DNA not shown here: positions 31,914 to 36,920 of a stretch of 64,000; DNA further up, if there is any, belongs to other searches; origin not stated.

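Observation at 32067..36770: Brr2-like Sec63 helicase with only one recognisable ATPase cassette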

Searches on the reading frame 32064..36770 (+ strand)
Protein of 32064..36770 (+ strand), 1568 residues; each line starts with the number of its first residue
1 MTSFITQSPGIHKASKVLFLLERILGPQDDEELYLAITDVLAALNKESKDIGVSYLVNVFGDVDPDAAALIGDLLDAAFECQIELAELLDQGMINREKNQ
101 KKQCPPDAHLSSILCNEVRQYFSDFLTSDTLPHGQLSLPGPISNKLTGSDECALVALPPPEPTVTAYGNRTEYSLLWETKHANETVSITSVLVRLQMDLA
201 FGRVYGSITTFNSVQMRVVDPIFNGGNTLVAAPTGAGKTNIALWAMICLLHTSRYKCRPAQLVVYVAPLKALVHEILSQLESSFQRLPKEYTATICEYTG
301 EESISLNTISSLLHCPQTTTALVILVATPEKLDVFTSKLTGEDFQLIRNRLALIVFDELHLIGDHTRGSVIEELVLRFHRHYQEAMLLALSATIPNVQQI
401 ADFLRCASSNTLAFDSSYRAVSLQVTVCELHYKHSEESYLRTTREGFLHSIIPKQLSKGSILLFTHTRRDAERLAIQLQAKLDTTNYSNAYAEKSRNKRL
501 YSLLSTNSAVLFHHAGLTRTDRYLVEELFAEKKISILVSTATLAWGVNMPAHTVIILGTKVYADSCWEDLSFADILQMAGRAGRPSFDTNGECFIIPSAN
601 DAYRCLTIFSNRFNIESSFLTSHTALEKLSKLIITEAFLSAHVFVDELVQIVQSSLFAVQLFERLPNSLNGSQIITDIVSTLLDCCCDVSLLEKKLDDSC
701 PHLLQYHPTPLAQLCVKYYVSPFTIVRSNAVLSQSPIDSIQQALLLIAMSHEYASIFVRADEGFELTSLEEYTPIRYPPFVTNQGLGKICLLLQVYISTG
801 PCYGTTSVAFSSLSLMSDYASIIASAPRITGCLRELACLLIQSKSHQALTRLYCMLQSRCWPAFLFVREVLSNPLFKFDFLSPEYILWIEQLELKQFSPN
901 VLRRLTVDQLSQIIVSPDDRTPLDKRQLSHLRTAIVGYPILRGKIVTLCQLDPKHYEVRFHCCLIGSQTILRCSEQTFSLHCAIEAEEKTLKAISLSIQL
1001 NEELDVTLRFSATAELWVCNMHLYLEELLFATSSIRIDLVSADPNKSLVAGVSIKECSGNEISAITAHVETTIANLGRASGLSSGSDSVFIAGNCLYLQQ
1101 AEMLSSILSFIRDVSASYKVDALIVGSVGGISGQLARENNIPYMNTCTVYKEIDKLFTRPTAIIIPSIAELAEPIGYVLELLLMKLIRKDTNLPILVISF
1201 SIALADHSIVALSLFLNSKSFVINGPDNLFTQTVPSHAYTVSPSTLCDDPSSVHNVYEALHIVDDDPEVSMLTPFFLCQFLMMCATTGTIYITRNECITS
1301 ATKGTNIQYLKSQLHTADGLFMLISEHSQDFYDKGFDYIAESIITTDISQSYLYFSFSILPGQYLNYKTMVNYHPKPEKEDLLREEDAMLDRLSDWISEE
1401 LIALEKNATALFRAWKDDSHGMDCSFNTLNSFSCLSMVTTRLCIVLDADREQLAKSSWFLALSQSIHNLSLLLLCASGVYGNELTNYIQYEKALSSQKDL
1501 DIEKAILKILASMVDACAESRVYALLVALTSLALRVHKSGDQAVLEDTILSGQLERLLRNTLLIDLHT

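Call 5: search_protein_families(library=pfam, proteins=[window:32064-36770:+], max_evalue=1)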
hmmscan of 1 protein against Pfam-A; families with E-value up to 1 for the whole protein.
window:32064-36770:+ (1568 aa): 5 families
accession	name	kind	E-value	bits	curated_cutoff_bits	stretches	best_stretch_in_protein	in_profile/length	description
PF00270.35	DEAD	-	7.5e-27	94.5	26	1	213-399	2-166/167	DEAD/DEAH box helicase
PF02889.21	Sec63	-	1.1e-17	64.7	25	1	708-999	1-170/252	Sec63 Brl domain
PF04851.21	ResIII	-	2e-11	44.5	22.5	1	224-395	22-163/164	Type III restriction enzyme, res subunit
PF00271.37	Helicase_C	-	6.3e-10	39.7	23.5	1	499-585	38-109/110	Helicase conserved C-terminal domain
PF00580.27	UvrD-helicase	-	0.032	14.3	23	0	220-257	10-45/271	UvrD/REP helicase N-terminal domain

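Call 6: search_solved_structures(query=window:32064-36767:+, max_evalue=0.01)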
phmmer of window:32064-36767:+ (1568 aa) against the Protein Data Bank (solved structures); distinct sequences matched with E-value up to 0.01: 72 (the best 60 are shown).
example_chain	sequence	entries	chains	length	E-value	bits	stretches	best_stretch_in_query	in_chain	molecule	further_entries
6s9i_B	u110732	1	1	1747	3.1e-111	376.1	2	208-869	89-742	U5 small nuclear ribonucleoprotein 200 kDa helicase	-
6qdv_B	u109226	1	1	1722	3.3e-111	376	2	208-869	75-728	U5 small nuclear ribonucleoprotein 200 kDa helicase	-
4f91_B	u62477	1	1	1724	3.4e-111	376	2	208-869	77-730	U5 small nuclear ribonucleoprotein 200 kDa helicase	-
5urj_A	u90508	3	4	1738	3.4e-111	376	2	208-869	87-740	U5 small nuclear ribonucleoprotein 200 kDa helicase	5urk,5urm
4kit_B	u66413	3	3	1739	3.4e-111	376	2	208-869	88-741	U5 small nuclear ribonucleoprotein 200 kDa helicase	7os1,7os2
6s8q_B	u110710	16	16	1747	3.5e-111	375.9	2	208-869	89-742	U5 small nuclear ribonucleoprotein 200 kDa helicase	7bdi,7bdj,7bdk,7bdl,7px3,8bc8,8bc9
6s8o_B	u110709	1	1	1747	5.8e-111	375.2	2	208-869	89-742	U5 small nuclear ribonucleoprotein 200 kDa helicase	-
3jcr_C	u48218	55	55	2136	7.6e-111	374.8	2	208-869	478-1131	hBrr2 | U5 small nuclear ribonucleoprotein 200 kDa helicase | Brr2, U5 small nuclear ribonucleoprotein 200 kDa helicase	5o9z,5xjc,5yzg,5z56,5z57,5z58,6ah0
8alz_B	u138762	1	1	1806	1.4e-110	374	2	206-914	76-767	Activating signal cointegrator 1 complex subunit 3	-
4f92_B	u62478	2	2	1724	1.8e-110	373.6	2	208-865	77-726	U5 small nuclear ribonucleoprotein 200 kDa helicase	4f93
6qv3_A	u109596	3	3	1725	2e-92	313.8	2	205-870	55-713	Pre-mRNA splicing helicase-like protein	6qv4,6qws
5m59_A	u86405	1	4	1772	2.3e-92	313.6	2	205-870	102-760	Pre-mRNA splicing helicase-like protein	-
8ro0_B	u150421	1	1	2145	9e-92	311.6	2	208-943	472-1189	U5 small nuclear ribonucleoprotein 200 kDa helicase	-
7zpq_CA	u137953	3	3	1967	1.3e-88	301.2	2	180-655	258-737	SLH1 isoform 1 | RQC trigger complex helicase SLH1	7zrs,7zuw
5dca_A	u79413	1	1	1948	6.6e-83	282.3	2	208-895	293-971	Pre-mRNA-splicing helicase BRR2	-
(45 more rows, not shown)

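Call 7: find_homologous_proteins(query=window:32064-36767:+, max_evalue=0.00001)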
Query window:32064-36767:+ (1568 aa): 212 proteins with E <= 0.00001 among 8000 candidates; the best 120 are listed.
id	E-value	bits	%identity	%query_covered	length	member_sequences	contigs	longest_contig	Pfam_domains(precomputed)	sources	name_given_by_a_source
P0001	0.0e+0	3463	99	100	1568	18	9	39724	PF02889.22,PF00270.36,PF00271.38,PF04851.22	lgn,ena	-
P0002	0.0e+0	2885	82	100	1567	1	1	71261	PF02889.22,PF00270.36,PF00271.38,PF04851.22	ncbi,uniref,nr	ncbi:U5 small nuclear ribonucleoprotein 200 kDa helicase, putative [Giardia lamblia P15]|uniref:U5 s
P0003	0.0e+0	2362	68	99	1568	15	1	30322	PF02889.22,PF00270.36,PF00271.38,PF04851.22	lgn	-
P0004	0.0e+0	2287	66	99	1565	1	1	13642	PF02889.22,PF00270.36,PF00271.38,PF04851.22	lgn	-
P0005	0.0e+0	2110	61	99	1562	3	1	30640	PF02889.22,PF00270.36,PF00271.38,PF04851.22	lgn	-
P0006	3.3e-112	394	32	44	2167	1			PF02889.22,PF00270.36,PF18149.7,PF13604.13,PF21188.3,PF13401.13,PF00271.38,PF04851.22,PF23445.2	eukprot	eukprot:gb/GEZN01000104.1/.p1 GENE.gb/GEZN01000104.1/~~gb/GEZN01000104.1/.p1 ORF type:complete len:2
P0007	7.1e-105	370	30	45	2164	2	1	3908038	PF02889.22,PF00270.36,PF18149.7,PF13604.13,PF21188.3,PF00271.38,PF04851.22,PF23445.2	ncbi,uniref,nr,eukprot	ncbi:hypothetical protein SELMODRAFT_144158 [Selaginella moellendorffii]|uniref:RNA helicase n=1 Tax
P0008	2.4e-103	365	30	44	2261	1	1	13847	PF02889.22,PF00270.36,PF18149.7,PF21188.3,PF13401.13,PF00271.38,PF04851.22,PF23445.2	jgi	jgi:pre-mRNA-splicing helicase BRR2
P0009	4.2e-103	364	29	50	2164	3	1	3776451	PF02889.22,PF00270.36,PF18149.7,PF13604.13,PF21188.3,PF13401.13,PF00271.38,PF04851.22,PF23445.2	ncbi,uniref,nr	ncbi:unnamed protein product [Cuscuta campestris]|uniref:RNA helicase n=1 Tax=Cuscuta campestris Tax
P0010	3.6e-102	361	29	47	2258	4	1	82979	PF02889.22,PF00270.36,PF13401.13,PF00271.38,PF22527.3,PF04851.22,PF23445.2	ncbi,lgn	ncbi:hypothetical protein VYU27_004769 [Nannochloropsis oceanica]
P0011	1.5e-101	359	28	45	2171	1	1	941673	PF02889.22,PF00270.36,PF13401.13,PF00271.38,PF26582.2,PF04851.22,PF23445.2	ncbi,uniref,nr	ncbi:PREDICTED: activating signal cointegrator 1 complex subunit 3-like [Priapulus caudatus]|uniref:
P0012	8.3e-100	353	30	44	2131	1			PF02889.22,PF00270.36,PF18149.7,PF13604.13,PF21188.3,PF13401.13,PF00271.38,PF04851.22,PF23445.2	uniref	uniref:RNA helicase n=1 Tax=Oryza glumipatula TaxID=40148 RepID=A0A0D9ZCZ7_9ORYZ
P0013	9.4e-100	353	29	50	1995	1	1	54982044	PF02889.22,PF00270.36,PF18149.7,PF13401.13,PF00271.38,PF04851.22,PF23445.2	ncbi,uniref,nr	ncbi:hypothetical protein RHMOL_Rhmol11G0215900 [Rhododendron molle]|uniref:Uncharacterized protein 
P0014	2.1e-99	352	29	50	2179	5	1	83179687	PF02889.22,PF00270.36,PF18149.7,PF13604.13,PF21188.3,PF13401.13,PF00271.38,PF04851.22,PF23445.2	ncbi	ncbi:unnamed protein product [Rhodiola kirilowii]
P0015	4.3e-99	351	29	50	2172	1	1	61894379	PF02889.22,PF00270.36,PF18149.7,PF21188.3,PF13401.13,PF00271.38,PF04851.22,PF23445.2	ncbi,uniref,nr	ncbi:DExH-box ATP-dependent RNA helicase DExH12-like [Impatiens glandulifera]|uniref:DExH-box ATP-de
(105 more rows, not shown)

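Call 47: list_cluster_members(proteins=[P0001, P0002, P0003, P0004, P0005])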
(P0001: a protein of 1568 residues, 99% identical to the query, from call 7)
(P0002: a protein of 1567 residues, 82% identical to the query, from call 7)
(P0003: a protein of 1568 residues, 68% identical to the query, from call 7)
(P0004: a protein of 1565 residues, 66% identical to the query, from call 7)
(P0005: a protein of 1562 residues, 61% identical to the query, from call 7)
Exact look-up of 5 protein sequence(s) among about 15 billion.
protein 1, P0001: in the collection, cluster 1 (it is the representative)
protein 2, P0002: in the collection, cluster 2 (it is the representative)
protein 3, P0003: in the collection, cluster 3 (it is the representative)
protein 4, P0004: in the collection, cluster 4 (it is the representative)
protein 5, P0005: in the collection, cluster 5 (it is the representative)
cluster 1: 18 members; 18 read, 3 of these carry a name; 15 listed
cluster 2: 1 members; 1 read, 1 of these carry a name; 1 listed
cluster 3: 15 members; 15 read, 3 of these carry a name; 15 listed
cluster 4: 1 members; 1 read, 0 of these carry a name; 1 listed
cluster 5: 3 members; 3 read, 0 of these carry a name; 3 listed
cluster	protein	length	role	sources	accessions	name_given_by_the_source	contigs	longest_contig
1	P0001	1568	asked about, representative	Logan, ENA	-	-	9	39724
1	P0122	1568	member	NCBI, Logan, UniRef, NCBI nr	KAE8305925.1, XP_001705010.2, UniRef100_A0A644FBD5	putative U5 small nuclear ribonucleoprotein 200 kDa helicase [Giardia duodenalis] | U5 small nuclear ribonucleoprotein 200 kDa helicase n=1 Tax=Giardia intestinalis (strain ... | putative U5 small nuclear ribonucleoprotein 200 kDa helicase [Giardia intestinalis]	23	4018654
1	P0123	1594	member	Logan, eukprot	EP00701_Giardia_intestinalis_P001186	XP_001705010.1 U5 small nuclear ribonucleoprotein 200 kDa helicase, putative [Giardia ...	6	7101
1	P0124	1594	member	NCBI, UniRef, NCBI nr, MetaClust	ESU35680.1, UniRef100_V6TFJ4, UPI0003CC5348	DEAD/DEAH box helicase [Giardia duodenalis] | DEAD/DEAH box helicase n=1 Tax=Giardia intestinalis TaxID=5741 RepID=V6TFJ4_GIAIN | DEAD/DEAH box helicase [Giardia intestinalis]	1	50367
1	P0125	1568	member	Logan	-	-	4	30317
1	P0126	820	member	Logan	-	-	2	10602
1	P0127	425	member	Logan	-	-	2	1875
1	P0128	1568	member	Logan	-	-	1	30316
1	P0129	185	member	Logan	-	-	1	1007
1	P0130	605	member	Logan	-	-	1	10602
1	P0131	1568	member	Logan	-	-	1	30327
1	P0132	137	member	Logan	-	-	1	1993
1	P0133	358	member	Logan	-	-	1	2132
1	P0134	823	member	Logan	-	-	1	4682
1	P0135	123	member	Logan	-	-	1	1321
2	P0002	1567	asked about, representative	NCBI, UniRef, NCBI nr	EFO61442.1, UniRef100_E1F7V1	U5 small nuclear ribonucleoprotein 200 kDa helicase, putative [Giardia lamblia P15] | U5 small nuclear ribonucleoprotein 200 kDa helicase, putative n=1 Tax=Giardia ...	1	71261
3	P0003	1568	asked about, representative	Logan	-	-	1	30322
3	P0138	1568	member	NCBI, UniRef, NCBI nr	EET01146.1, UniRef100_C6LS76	U5 small nuclear ribonucleoprotein 200 kDa helicase, putative [Giardia duodenalis ATCC ... | U5 small nuclear ribonucleoprotein 200 kDa helicase, putative n=1 Tax=Giardia ... | U5 small nuclear ribonucleoprotein 200 kDa helicase, putative [Giardia intestinalis ATCC ...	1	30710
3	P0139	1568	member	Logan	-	-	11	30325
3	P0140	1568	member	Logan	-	-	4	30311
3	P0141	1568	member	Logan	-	-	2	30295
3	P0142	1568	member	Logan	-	-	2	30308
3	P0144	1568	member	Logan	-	-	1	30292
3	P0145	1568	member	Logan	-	-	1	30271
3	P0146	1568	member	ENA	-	-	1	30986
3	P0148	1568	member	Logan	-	-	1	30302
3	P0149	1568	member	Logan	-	-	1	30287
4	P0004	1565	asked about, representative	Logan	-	-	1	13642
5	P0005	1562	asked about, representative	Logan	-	-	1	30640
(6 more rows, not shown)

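Call 61: find_encoding_contigs(protein=P0002, flank=1500, max_places=2)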
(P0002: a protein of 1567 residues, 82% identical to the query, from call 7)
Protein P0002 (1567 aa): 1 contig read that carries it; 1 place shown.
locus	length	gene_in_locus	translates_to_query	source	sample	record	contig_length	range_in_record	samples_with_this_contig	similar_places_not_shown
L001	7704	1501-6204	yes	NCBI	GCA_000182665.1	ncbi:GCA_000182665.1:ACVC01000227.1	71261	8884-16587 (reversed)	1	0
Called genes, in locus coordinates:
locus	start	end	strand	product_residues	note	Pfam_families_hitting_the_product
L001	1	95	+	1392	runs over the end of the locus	PF00069:Pkinase (faint), PF00023:Ank (faint), PF12796:Ank_2, PF13606:Ank_3 (faint), PF13637:Ank_4 (faint), PF13857:Ank_5 (faint), PF24521:Ank_KRIT1 (faint), PF12796:Ank_2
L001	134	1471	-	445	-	PF00459:Inositol_P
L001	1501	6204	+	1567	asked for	PF00270:DEAD, PF04851:ResIII, PF00271:Helicase_C, PF02889:Sec63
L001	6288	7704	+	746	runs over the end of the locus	PF00501:AMP-binding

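Call 62: find_encoding_contigs(protein=P0005, flank=6000, max_places=2)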
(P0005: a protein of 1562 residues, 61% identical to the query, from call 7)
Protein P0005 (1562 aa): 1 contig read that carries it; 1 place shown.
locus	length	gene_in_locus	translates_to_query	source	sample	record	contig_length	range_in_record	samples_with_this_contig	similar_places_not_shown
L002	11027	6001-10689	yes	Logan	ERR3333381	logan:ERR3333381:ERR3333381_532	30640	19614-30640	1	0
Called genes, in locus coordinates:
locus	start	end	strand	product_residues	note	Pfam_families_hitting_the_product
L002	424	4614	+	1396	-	PF00069:Pkinase (faint), PF24521:Ank_KRIT1 (faint), PF00023:Ank (faint), PF12796:Ank_2, PF13606:Ank_3 (faint), PF13637:Ank_4 (faint), PF13857:Ank_5 (faint), PF12796:Ank_2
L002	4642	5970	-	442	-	PF00459:Inositol_P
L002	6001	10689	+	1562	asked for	PF00270:DEAD, PF04851:ResIII, PF00271:Helicase_C, PF02889:Sec63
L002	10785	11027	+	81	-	?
